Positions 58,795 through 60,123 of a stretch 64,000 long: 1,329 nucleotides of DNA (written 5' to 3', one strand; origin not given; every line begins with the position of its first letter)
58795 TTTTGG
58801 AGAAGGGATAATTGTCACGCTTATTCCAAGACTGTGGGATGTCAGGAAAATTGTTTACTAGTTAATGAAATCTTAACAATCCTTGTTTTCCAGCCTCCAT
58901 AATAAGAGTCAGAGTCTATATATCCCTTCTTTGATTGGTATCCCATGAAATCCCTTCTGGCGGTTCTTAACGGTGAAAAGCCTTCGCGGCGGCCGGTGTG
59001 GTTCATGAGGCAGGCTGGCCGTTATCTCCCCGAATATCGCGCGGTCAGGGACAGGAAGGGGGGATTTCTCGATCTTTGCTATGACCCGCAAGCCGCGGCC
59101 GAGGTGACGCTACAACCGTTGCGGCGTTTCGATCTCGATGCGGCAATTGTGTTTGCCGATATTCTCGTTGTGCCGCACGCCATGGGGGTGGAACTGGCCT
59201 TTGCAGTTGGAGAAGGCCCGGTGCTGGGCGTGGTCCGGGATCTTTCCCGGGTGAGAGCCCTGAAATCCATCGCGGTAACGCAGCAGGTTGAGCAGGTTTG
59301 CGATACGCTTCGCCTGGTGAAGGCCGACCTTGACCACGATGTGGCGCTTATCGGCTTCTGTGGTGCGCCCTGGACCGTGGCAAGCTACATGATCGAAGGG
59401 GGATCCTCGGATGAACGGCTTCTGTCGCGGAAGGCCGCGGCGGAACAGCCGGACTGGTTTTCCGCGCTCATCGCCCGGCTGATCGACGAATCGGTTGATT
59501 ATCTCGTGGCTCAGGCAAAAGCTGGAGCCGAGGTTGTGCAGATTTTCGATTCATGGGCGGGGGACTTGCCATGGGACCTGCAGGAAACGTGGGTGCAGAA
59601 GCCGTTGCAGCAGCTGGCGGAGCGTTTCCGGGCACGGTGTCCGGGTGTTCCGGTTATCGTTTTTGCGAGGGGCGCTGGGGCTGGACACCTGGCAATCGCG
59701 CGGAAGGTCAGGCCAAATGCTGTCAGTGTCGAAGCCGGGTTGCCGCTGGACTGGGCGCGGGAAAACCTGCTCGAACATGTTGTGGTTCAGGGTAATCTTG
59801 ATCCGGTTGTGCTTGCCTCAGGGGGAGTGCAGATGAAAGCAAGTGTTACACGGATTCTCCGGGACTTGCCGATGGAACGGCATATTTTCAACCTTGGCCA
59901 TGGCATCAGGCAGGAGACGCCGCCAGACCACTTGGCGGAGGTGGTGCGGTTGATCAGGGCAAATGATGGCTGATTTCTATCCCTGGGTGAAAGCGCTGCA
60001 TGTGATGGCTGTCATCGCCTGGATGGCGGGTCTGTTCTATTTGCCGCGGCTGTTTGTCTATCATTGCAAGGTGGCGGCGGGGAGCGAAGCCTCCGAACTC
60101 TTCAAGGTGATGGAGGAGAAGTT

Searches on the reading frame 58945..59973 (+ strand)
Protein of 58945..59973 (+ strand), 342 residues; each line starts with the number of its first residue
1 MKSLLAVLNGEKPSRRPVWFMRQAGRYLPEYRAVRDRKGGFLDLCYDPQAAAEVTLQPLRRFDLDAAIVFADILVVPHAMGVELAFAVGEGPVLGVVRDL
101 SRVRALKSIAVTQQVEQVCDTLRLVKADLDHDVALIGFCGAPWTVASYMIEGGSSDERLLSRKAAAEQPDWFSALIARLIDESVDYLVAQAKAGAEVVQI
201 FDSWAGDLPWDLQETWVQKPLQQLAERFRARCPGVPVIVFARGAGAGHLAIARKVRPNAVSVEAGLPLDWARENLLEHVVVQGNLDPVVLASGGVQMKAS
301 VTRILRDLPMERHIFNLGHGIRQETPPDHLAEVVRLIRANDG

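Call 7: search_protein_families(library=pfam, proteins=[window:58945-59973:+])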
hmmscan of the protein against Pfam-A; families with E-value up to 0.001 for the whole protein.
window:58945-59973:+ (342 aa): 1 family
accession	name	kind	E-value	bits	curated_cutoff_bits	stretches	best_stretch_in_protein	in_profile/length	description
PF01208.23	URO-D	-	4.7e-107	358.4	23.9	1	2-338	4-344/346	Uroporphyrinogen decarboxylase (URO-D)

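Call 9: find_related_loci(query=window:58945-59973:+, collection=genome_contigs, flank=4000)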
Query window:58945-59973:+ (342 aa) in genome_contigs; peptide patterns used: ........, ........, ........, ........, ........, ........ (x = any residue, [..] = any of these).
600 stretches matched a pattern (row limit reached: there are more); 595 encode a relative of the query (tblastn E <= 1e-3); the best 80 are kept; 80 distinct loci.
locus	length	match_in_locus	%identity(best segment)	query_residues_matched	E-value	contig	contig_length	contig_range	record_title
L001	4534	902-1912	48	2-338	1e-98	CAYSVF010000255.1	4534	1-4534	MAG TPA_asm: uncultured Parvibaculum sp. isolate binchicken_co237_58 genome assembly, contig: NODE_11765_length_4534_cov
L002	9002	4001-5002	49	2-338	2e-91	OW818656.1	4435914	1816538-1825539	metagenome genome assembly, chromosome: 1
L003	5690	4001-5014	47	1-338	9e-89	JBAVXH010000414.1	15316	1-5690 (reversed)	MAG: Xanthobacteraceae bacterium isolate MFD02760_ilm_asm_bin4 k127_8673, whole genome shotgun sequence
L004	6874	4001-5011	44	2-340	2e-86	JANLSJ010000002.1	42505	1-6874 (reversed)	MAG: Sphingomonas sp. isolate OTE_25_metabat_385 OTE_25_k141_3636524, whole genome shotgun sequence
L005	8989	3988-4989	44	3-340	1e-85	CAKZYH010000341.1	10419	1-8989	MAG TPA_asm: uncultured Rhodobacteraceae bacterium isolate SRR3401487_bin.60_CONCOCT_v1.1_MAG genome assembly, contig: E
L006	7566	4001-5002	46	1-337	6e-84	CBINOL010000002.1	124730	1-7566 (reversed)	MAG TPA_asm: uncultured Caulobacter sp. isolate SRR16817029_metabat2_7 genome assembly, contig: ERZ27393973.63, whole ge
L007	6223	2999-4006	45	2-340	2e-83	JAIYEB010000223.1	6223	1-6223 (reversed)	MAG: Hyphomicrobiales bacterium isolate H1_MAG_00053 pond_H1_MAG_00053_000000000310, whole genome shotgun sequence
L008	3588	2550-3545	46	4-337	2e-83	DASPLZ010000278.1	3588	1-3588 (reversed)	MAG TPA_asm: Phenylobacterium sp. isolate SMAG_U12078 k141_59050, whole genome shotgun sequence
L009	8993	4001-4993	46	4-337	4e-81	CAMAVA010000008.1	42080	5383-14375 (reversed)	MAG: Brevundimonas vancanneytii isolate AE-24oct19-99 genome assembly, contig: AE-24oct19-C946, whole genome shotgun seq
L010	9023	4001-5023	45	4-342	1e-80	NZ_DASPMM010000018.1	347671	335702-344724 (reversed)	MAG: Brevundimonas sp. isolate SMAG_U12092 k141_329748, whole genome shotgun sequence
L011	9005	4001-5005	44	4-339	3e-80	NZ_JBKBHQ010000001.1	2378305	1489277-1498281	MAG: Brevundimonas sp. isolate 21I_069.bin.39 NODE_1_length_2378305_cov_63.376346, whole genome shotgun sequence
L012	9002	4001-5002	46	1-337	2e-79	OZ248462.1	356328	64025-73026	Caulobacteraceae bacterium isolate MiH-16 genome assembly, chromosome: MiH-16-c3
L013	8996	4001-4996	45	4-337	3e-79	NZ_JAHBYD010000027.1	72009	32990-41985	MAG: Phenylobacterium sp. isolate ACE_PRO15 PRO15_27, whole genome shotgun sequence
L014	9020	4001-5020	43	3-340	5e-78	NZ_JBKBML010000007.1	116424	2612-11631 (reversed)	MAG: Brevundimonas sp. isolate 21H_023.bin.37 NODE_264_length_116424_cov_12.581335, whole genome shotgun sequence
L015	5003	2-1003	44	9-340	3e-76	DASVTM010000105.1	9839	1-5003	MAG TPA_asm: Brevundimonas sp. isolate SMAG_U3291 k141_64055, whole genome shotgun sequence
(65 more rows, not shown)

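Call 10: find_encoding_contigs(protein=window:58945-59973:+, flank=3000, max_places=10)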
Protein window:58945-59973:+ (342 aa): 1 contig read that carries it; 1 place shown.
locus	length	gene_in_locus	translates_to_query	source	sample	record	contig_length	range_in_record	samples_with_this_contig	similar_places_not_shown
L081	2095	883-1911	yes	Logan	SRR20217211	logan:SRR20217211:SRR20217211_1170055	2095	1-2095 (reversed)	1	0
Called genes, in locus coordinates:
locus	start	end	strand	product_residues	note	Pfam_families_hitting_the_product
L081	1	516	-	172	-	?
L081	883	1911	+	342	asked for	PF01208:URO-D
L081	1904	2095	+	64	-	?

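Call 11: find_homologous_proteins(query=window:58945-59973:+, max_evalue=1e-60)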
Query window:58945-59973:+ (342 aa): 7551 proteins with E <= 1e-60 among 8000 candidates; the best 120 are listed.
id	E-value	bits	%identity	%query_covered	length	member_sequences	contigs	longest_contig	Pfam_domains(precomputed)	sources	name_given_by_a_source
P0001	3.7e-224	761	100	100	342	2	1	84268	PF01208.24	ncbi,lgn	-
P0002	1.2e-160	552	71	100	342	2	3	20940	PF01208.24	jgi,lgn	jgi:uroporphyrinogen decarboxylase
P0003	7.7e-158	543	70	100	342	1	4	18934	PF01208.24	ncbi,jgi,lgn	jgi:uroporphyrinogen decarboxylase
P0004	5.9e-151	520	68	100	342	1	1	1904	PF01208.24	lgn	-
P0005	3.9e-148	511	66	100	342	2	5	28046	PF01208.24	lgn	-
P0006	1.2e-138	480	67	94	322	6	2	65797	PF01208.24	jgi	jgi:uroporphyrinogen decarboxylase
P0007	1.4e-138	480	63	100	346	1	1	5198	PF01208.24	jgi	jgi:uroporphyrinogen decarboxylase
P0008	8.7e-136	471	62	100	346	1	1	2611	PF01208.24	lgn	-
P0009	5.8e-134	465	60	100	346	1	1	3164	PF01208.24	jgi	jgi:uroporphyrinogen decarboxylase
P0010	8.4e-131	454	61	100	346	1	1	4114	PF01208.24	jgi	jgi:uroporphyrinogen decarboxylase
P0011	6.0e-126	438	60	100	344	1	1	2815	PF01208.24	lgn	-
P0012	8.5e-126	438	59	100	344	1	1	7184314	PF01208.24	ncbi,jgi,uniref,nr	ncbi:uroporphyrinogen decarboxylase [Nordella sp. HKS 07]|uniref:uroporphyrinogen decarboxylase n=1 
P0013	2.1e-125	436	62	100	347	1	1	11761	PF01208.24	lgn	-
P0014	3.6e-125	436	59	99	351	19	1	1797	PF01208.24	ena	-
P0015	1.2e-124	434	58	100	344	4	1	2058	PF01208.24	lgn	-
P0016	7.2e-124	431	58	99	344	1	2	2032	PF01208.24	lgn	-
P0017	7.9e-124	431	56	99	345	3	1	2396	PF01208.24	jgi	jgi:uroporphyrinogen decarboxylase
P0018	1.0e-123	431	59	100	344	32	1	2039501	PF01208.24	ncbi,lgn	-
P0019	1.0e-123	431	60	99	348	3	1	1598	PF01208.24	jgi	jgi:uroporphyrinogen decarboxylase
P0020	1.0e-123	431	60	99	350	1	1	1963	PF01208.24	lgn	-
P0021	1.7e-123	430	59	100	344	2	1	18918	PF01208.24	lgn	-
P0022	1.9e-123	430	61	94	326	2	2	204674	PF01208.24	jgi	jgi:uroporphyrinogen decarboxylase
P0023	5.8e-123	428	59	99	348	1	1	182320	PF01208.24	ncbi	ncbi:MAG: uroporphyrinogen decarboxylase [Hyphomicrobiales bacterium]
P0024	1.9e-122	427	58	100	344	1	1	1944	PF01208.24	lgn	-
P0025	2.7e-122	426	60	99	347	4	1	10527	PF01208.24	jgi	jgi:uroporphyrinogen decarboxylase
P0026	6.3e-122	425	57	100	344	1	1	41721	PF01208.24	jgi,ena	-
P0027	7.5e-122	425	59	99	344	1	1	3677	PF01208.24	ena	-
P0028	1.4e-121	424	57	99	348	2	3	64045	PF01208.24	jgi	jgi:uroporphyrinogen decarboxylase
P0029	1.5e-121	424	60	99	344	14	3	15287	PF01208.24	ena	-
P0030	1.9e-121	423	59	99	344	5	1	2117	PF01208.24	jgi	jgi:uroporphyrinogen decarboxylase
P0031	3.8e-121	422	59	100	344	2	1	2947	PF01208.24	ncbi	-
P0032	4.3e-121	422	58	100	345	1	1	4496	PF01208.24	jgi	jgi:uroporphyrinogen decarboxylase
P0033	9.0e-121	421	58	99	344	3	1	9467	PF01208.24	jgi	jgi:uroporphyrinogen decarboxylase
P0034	9.0e-121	421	57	99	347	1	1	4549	PF01208.24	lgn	-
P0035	1.4e-120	421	60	100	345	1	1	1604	PF01208.24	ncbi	-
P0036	2.4e-120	420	59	100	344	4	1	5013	PF01208.24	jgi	jgi:uroporphyrinogen decarboxylase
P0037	2.4e-120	420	58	99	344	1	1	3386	PF01208.24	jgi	jgi:uroporphyrinogen decarboxylase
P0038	2.5e-120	420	58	99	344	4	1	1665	PF01208.24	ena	-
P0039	2.9e-120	420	58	100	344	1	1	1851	PF01208.24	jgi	jgi:uroporphyrinogen decarboxylase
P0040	3.2e-120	419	59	100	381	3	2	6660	PF01208.24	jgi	jgi:uroporphyrinogen decarboxylase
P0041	3.5e-120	419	57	100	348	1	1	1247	PF01208.24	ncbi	ncbi:MAG: uroporphyrinogen decarboxylase [Methylocella sp.]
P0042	4.2e-120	419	58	100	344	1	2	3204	PF01208.24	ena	-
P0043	4.6e-120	419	60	100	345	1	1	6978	PF01208.24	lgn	-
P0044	4.8e-120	419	59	99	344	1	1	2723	PF01208.24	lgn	-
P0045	5.1e-120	419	59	100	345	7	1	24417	PF01208.24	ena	-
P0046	6.1e-120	418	59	99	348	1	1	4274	PF01208.24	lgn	-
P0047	7.0e-120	418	59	100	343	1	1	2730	PF01208.24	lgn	-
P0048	1.1e-119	418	58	100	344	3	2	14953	PF01208.24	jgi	jgi:uroporphyrinogen decarboxylase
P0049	1.1e-119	418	58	99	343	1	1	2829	PF01208.24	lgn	-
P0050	1.3e-119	417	58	100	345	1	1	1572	PF01208.24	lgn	-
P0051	1.5e-119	417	58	99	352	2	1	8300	PF01208.24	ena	-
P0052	1.8e-119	417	58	99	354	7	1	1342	PF01208.24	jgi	jgi:uroporphyrinogen decarboxylase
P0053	4.1e-119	416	57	99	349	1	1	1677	PF01208.24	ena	-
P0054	4.5e-119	416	58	100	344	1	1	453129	PF01208.24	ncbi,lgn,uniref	ncbi:uroporphyrinogen decarboxylase [Taklimakanibacter deserti]|uniref:uroporphyrinogen decarboxylas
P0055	4.6e-119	416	59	99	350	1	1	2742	PF01208.24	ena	-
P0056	6.4e-119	415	56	99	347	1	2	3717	PF01208.24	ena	-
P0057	7.3e-119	415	60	94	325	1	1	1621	PF01208.24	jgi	-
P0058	8.5e-119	415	55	99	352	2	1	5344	PF01208.24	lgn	-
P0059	1.3e-118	414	58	100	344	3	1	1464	PF01208.24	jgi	jgi:uroporphyrinogen decarboxylase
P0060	1.6e-118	414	57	99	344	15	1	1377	PF01208.24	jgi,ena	-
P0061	1.6e-118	414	57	100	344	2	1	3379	PF01208.24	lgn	-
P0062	1.7e-118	414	59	99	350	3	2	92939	PF01208.24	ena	-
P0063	1.8e-118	414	57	100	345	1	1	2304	PF01208.24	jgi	jgi:uroporphyrinogen decarboxylase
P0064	1.8e-118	414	58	99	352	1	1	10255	PF01208.24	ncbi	-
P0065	2.5e-118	413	57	99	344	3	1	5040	PF01208.24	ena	-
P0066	2.8e-118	413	59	99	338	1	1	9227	PF01208.24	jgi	-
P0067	2.9e-118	413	57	99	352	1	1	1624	PF01208.24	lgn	-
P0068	3.0e-118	413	58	100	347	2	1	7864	PF01208.24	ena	-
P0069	3.1e-118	413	56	100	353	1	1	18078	PF01208.24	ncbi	ncbi:MAG: uroporphyrinogen decarboxylase [Parvibaculaceae bacterium]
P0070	3.2e-118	413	59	98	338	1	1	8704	PF01208.24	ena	-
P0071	3.4e-118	413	57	100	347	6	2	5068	PF01208.24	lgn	-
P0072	3.5e-118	413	56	99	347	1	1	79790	PF01208.24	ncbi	ncbi:MAG: uroporphyrinogen decarboxylase [Hyphomicrobiales bacterium]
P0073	3.5e-118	413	57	100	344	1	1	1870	PF01208.24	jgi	jgi:uroporphyrinogen decarboxylase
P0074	5.9e-118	412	56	100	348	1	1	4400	PF01208.24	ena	-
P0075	6.5e-118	412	58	100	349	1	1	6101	PF01208.24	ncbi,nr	ncbi:MAG: uroporphyrinogen decarboxylase [Pseudomonadota bacterium]|nr:uroporphyrinogen decarboxylas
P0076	6.5e-118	412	57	96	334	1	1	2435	PF01208.24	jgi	-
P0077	6.9e-118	412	56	99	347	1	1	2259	PF01208.24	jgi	-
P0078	7.1e-118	412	57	100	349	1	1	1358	PF01208.24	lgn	-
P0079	8.0e-118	412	57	99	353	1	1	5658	PF01208.24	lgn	-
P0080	1.0e-117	411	58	100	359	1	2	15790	PF01208.24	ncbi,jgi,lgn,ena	-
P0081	1.1e-117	411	56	99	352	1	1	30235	PF01208.24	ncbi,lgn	-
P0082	1.3e-117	411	56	99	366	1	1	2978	PF01208.24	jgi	jgi:uroporphyrinogen decarboxylase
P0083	1.3e-117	411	57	100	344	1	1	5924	PF01208.24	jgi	jgi:uroporphyrinogen decarboxylase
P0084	1.4e-117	411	56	99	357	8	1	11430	PF01208.24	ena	-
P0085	1.4e-117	411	58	100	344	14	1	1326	PF01208.24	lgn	-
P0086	1.8e-117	410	57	99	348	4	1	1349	PF01208.24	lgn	-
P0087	1.8e-117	410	57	100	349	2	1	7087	PF01208.24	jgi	jgi:uroporphyrinogen decarboxylase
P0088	1.9e-117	410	57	99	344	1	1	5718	PF01208.24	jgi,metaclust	metaclust:\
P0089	2.0e-117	410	56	100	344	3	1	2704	PF01208.24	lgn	-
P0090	2.1e-117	410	58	99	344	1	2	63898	PF01208.24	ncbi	ncbi:MAG: uroporphyrinogen decarboxylase [Parvibaculaceae bacterium]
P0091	2.3e-117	410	59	99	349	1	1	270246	PF01208.24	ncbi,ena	-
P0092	2.5e-117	410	58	100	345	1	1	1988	PF01208.24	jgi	jgi:uroporphyrinogen decarboxylase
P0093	2.6e-117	410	57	100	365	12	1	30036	PF01208.24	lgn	-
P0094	2.7e-117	410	54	99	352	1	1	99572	PF01208.24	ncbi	-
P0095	2.7e-117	410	59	100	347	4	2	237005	PF01208.24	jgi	jgi:uroporphyrinogen decarboxylase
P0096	2.8e-117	410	57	99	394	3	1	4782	PF01208.24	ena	-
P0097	3.5e-117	409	55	99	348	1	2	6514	PF01208.24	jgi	jgi:uroporphyrinogen decarboxylase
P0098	3.9e-117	409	56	100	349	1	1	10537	PF01208.24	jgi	jgi:uroporphyrinogen decarboxylase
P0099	3.9e-117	409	57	100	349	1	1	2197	PF01208.24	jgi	jgi:uroporphyrinogen decarboxylase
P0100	4.2e-117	409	56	100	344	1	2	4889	PF01208.24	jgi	jgi:uroporphyrinogen decarboxylase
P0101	4.3e-117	409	58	99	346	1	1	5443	PF01208.24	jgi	jgi:uroporphyrinogen decarboxylase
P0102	5.0e-117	409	56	99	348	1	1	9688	PF01208.24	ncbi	-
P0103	5.6e-117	409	57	100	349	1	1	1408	PF01208.24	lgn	-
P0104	5.9e-117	409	56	100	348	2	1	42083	PF01208.24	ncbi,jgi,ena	-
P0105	6.1e-117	409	57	100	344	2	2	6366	PF01208.24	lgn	-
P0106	6.2e-117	409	57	100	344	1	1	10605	PF01208.24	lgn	-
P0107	6.6e-117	408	61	94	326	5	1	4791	PF01208.24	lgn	-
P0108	9.0e-117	408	58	100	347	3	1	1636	PF01208.24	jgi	-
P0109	1.1e-116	408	58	99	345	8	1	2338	PF01208.24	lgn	-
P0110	1.3e-116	408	57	94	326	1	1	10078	PF01208.24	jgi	jgi:uroporphyrinogen decarboxylase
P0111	1.3e-116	407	55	99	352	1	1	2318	PF01208.24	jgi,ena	-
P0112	1.4e-116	407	56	99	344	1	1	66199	PF01208.24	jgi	jgi:uroporphyrinogen decarboxylase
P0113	1.4e-116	407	55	99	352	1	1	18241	PF01208.24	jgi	-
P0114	1.6e-116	407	55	100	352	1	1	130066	PF01208.24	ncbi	-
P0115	1.8e-116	407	58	99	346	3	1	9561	PF01208.24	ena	-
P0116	1.9e-116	407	58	100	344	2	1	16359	PF01208.24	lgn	-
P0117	2.0e-116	407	59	99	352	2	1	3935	PF01208.24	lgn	-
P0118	2.1e-116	407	56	96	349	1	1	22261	PF01208.24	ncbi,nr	ncbi:MAG: uroporphyrinogen decarboxylase [Rhizobiales bacterium]|nr:uroporphyrinogen decarboxylase [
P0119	2.2e-116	407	56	99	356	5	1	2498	PF01208.24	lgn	-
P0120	2.3e-116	407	59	99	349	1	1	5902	PF01208.24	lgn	-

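Call 12: find_encoding_contigs(protein=P0001, flank=10000, max_places=4)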
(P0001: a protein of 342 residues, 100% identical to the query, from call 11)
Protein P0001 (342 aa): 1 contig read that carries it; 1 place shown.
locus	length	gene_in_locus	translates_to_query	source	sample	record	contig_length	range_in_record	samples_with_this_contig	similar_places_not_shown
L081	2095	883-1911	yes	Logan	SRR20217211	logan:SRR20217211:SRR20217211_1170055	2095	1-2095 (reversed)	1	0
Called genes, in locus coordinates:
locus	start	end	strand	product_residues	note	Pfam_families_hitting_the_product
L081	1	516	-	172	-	?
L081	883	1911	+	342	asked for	PF01208:URO-D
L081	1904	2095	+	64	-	?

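Call 13: find_encoding_contigs(protein=P0002, flank=6000, max_places=4)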
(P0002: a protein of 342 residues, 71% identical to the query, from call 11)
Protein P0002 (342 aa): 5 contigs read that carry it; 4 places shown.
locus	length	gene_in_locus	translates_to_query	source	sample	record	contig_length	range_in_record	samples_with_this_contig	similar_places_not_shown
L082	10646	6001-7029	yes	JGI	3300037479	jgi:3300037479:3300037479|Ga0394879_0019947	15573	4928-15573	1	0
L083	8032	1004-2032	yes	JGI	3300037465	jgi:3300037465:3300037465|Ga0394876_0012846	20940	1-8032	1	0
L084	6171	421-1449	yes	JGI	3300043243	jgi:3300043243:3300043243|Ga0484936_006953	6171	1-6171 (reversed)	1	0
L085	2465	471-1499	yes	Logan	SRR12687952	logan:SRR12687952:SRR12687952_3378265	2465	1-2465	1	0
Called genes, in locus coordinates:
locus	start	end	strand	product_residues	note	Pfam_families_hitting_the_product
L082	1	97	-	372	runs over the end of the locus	PF03562:MltA, PF06725:3D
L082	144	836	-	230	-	PF04280:Tim44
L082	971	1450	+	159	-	PF04186:FxsA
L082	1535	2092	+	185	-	PF02556:SecB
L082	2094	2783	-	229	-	PF00929:RNase_T, PF13482:RNase_H_2 (faint)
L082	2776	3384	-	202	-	PF01121:CoaE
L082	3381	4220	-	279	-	PF08501:Shikimate_dh_N, PF01488:Shikimate_DH, PF03807:F420_oxidored (weak), PF18317:SDH_C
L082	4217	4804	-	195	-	PF02545:Maf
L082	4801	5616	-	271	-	PF03618:Kinase-PPPase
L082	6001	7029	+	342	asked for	PF01208:URO-D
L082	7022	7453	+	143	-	PF03653:UPF0093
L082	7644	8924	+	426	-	PF07498:Rho_N, PF07497:Rho_RNA_bind, PF00006:ATP-synt_ab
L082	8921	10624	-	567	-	PF03190:Thioredox_DsbH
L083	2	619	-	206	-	?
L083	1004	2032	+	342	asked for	PF01208:URO-D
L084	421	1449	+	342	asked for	PF01208:URO-D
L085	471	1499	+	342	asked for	PF01208:URO-D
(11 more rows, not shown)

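Call 14: find_encoding_contigs(protein=P0003, flank=6000, max_places=4)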
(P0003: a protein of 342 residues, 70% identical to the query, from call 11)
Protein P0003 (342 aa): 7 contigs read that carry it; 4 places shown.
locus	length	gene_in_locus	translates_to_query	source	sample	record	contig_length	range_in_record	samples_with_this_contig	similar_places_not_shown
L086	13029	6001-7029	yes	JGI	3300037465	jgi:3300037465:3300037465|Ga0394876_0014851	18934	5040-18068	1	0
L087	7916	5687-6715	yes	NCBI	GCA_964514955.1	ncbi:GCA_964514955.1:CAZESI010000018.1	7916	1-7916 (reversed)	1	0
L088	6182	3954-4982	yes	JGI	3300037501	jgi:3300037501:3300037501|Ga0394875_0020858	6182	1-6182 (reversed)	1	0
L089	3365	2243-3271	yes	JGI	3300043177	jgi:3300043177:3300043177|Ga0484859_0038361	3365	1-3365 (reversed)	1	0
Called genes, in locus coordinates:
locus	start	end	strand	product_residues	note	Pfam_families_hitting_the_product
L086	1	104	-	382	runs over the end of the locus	PF03562:MltA, PF06725:3D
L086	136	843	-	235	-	PF04280:Tim44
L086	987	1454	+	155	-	PF04186:FxsA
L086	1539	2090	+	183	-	PF02556:SecB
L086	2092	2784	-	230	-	PF00929:RNase_T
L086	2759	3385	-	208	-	PF01121:CoaE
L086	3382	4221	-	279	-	PF08501:Shikimate_dh_N, PF01488:Shikimate_DH, PF18317:SDH_C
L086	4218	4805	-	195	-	PF02545:Maf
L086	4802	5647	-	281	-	PF03618:Kinase-PPPase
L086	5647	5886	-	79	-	-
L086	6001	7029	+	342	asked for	PF01208:URO-D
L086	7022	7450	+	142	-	PF03653:UPF0093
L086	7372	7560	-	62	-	-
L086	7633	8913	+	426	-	PF07498:Rho_N, PF07497:Rho_RNA_bind, PF00006:ATP-synt_ab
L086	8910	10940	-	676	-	PF03190:Thioredox_DsbH, PF13899:Thioredoxin_7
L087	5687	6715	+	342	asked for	PF01208:URO-D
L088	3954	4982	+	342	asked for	PF01208:URO-D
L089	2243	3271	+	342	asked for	PF01208:URO-D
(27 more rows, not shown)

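Call 15: find_encoding_contigs(protein=P0005, flank=3000, max_places=3)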
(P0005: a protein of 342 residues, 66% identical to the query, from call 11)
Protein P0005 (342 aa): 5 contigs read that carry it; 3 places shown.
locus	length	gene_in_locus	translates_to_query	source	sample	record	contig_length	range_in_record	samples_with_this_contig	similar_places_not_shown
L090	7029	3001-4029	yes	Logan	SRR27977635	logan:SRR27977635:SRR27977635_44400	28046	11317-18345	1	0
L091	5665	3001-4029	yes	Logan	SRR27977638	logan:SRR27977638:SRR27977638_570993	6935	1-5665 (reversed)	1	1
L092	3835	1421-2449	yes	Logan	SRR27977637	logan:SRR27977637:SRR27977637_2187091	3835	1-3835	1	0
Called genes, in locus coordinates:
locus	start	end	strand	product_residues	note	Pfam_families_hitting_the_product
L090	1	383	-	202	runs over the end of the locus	PF01121:CoaE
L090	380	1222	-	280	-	PF08501:Shikimate_dh_N, PF01488:Shikimate_DH, PF18317:SDH_C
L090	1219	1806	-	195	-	PF02545:Maf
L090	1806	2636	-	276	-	PF03618:Kinase-PPPase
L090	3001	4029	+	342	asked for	PF01208:URO-D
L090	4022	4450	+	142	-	PF03653:UPF0093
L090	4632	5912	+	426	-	PF07498:Rho_N, PF07497:Rho_RNA_bind, PF00006:ATP-synt_ab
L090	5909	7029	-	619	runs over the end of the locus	PF03190:Thioredox_DsbH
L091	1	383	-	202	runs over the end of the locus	PF01121:CoaE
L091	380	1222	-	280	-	PF08501:Shikimate_dh_N, PF01488:Shikimate_DH, PF18317:SDH_C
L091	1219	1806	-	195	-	PF02545:Maf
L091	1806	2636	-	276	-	PF03618:Kinase-PPPase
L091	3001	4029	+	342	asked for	PF01208:URO-D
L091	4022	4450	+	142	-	PF03653:UPF0093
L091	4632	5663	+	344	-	?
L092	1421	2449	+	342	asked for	PF01208:URO-D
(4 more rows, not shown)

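Call 16: find_encoding_contigs(protein=P0006, flank=3000, max_places=3)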
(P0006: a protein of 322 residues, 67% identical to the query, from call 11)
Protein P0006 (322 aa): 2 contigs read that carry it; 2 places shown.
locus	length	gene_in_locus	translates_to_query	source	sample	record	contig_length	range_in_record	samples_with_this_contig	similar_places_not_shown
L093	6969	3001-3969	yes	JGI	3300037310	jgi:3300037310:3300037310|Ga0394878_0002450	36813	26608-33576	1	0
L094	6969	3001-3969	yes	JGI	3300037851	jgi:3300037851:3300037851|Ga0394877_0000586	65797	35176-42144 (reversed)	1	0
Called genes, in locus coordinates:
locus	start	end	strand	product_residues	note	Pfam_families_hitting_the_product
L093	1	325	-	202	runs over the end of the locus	PF01121:CoaE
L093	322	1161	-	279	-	PF08501:Shikimate_dh_N, PF01488:Shikimate_DH, PF18317:SDH_C (weak)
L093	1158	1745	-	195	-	PF02545:Maf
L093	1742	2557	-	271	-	PF03618:Kinase-PPPase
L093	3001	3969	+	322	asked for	PF01208:URO-D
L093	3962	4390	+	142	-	PF03653:UPF0093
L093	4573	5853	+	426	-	PF07498:Rho_N, PF07497:Rho_RNA_bind, PF00006:ATP-synt_ab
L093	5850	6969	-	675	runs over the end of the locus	PF03190:Thioredox_DsbH, PF13899:Thioredoxin_7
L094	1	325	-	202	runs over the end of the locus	PF01121:CoaE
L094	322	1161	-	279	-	PF08501:Shikimate_dh_N, PF01488:Shikimate_DH, PF18317:SDH_C (weak)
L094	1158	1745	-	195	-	PF02545:Maf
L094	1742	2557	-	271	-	PF03618:Kinase-PPPase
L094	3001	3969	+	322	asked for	PF01208:URO-D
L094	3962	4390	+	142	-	PF03653:UPF0093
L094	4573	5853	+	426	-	PF07498:Rho_N, PF07497:Rho_RNA_bind, PF00006:ATP-synt_ab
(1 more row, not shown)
